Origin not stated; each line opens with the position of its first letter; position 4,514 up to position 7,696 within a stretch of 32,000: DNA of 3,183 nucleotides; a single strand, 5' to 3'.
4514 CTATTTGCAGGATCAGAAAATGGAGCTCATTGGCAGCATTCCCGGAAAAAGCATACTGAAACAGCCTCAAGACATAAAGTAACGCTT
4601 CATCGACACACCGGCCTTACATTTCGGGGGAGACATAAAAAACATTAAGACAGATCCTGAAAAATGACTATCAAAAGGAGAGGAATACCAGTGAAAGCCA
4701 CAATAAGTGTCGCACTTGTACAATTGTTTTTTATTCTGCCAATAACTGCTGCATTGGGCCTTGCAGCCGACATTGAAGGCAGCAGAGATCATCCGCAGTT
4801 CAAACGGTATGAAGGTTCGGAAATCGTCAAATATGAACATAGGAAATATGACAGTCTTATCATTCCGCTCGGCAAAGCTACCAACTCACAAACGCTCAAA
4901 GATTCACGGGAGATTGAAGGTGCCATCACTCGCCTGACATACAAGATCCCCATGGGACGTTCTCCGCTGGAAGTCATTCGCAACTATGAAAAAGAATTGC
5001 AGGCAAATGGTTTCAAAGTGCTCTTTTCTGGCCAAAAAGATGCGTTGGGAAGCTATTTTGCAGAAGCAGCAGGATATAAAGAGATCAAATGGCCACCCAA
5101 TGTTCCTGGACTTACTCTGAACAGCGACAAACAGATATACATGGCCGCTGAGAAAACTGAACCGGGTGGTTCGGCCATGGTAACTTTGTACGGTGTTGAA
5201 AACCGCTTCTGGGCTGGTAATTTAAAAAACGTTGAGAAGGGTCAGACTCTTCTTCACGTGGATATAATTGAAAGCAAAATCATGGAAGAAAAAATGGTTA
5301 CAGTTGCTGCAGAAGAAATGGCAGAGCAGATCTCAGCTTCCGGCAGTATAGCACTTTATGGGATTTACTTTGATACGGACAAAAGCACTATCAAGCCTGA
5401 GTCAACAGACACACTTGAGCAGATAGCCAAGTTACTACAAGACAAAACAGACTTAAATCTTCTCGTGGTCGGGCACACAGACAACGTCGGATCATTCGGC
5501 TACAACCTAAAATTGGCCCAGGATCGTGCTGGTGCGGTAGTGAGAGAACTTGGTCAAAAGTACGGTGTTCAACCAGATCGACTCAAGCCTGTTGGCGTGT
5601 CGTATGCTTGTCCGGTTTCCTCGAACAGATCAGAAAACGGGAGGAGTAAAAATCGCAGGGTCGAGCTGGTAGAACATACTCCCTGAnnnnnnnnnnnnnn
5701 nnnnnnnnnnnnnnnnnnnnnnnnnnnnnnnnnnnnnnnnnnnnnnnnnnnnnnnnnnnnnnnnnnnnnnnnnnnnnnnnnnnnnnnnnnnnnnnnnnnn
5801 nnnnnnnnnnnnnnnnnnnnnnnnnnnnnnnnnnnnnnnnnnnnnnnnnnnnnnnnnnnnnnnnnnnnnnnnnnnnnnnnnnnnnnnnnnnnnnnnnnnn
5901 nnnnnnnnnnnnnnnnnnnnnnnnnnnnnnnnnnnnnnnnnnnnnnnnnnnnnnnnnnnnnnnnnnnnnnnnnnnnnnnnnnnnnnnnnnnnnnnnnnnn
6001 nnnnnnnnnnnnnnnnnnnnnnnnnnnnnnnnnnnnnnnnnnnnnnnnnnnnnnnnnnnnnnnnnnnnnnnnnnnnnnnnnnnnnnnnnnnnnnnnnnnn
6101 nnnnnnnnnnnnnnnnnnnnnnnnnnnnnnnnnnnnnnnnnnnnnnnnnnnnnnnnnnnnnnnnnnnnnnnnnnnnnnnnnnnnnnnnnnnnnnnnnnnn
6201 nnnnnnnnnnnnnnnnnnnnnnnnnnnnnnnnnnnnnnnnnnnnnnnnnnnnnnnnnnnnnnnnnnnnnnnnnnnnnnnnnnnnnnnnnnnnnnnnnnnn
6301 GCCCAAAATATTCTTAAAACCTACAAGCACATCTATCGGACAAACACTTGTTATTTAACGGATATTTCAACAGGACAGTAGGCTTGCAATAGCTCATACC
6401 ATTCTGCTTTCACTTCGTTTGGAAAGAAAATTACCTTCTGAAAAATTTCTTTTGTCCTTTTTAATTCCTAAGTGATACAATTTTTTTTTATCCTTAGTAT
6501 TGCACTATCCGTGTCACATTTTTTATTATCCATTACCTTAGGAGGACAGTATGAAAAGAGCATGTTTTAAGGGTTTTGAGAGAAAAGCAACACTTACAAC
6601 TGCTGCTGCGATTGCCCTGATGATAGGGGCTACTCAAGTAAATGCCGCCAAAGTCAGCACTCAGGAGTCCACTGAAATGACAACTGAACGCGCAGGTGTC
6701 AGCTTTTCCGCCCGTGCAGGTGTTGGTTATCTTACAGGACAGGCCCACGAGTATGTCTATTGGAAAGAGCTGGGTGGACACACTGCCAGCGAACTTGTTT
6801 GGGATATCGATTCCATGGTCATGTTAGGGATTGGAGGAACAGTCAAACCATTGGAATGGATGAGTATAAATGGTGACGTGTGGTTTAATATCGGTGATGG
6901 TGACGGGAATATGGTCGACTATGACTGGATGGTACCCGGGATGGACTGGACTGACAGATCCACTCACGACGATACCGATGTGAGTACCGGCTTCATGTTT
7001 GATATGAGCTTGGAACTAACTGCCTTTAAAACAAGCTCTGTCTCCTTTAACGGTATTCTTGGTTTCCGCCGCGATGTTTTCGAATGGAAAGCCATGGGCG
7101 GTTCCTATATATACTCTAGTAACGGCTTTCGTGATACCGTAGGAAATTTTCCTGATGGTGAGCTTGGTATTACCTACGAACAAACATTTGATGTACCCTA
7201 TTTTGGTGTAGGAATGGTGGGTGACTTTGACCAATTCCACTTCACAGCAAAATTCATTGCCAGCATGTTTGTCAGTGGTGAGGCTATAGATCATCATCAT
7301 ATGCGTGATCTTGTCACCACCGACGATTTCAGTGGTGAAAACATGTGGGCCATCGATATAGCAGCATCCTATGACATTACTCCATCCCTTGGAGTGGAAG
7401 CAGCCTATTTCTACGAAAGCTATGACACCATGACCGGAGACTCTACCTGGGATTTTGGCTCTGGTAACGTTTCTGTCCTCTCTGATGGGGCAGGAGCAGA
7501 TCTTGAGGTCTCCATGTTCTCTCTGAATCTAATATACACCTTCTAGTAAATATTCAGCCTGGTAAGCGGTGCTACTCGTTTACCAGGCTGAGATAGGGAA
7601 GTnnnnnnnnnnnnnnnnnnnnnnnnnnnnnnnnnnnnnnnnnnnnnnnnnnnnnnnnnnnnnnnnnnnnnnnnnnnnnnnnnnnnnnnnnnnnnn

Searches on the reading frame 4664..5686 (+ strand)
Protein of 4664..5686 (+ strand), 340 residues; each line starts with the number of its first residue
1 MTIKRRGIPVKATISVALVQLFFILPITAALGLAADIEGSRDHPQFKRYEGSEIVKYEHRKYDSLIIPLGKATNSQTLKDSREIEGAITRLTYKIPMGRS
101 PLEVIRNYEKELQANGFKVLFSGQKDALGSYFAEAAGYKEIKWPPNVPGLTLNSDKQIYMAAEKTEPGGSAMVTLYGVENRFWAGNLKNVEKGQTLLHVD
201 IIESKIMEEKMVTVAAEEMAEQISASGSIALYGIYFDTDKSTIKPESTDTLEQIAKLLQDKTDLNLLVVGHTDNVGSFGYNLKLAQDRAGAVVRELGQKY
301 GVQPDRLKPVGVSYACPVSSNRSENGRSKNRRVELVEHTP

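Call 8: search_protein_families(library=pfam, proteins=[window:4664-5686:+], max_evalue=0.001)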
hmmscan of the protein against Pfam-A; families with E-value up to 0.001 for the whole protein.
window:4664-5686:+ (340 aa): 2 families
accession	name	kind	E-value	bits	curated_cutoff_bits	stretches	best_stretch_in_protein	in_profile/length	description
PF00691.25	OmpA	-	8.6e-19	68.1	27.2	1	235-331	1-98/98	OmpA family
PF16234.10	DUF4892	-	1.3e-08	35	28.8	1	36-179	1-141/183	Domain of unknown function (DUF4892)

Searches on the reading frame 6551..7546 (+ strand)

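Call 8: search_protein_families(library=pfam, proteins=[window:6551-7546:+], max_evalue=0.001)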
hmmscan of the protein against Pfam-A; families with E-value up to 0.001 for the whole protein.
window:6551-7546:+ (331 aa): 1 family
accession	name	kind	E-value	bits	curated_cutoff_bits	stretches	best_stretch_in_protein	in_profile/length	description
PF01278.26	Omptin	-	6.1e-55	186.7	22.6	1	51-331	4-283/283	Omptin family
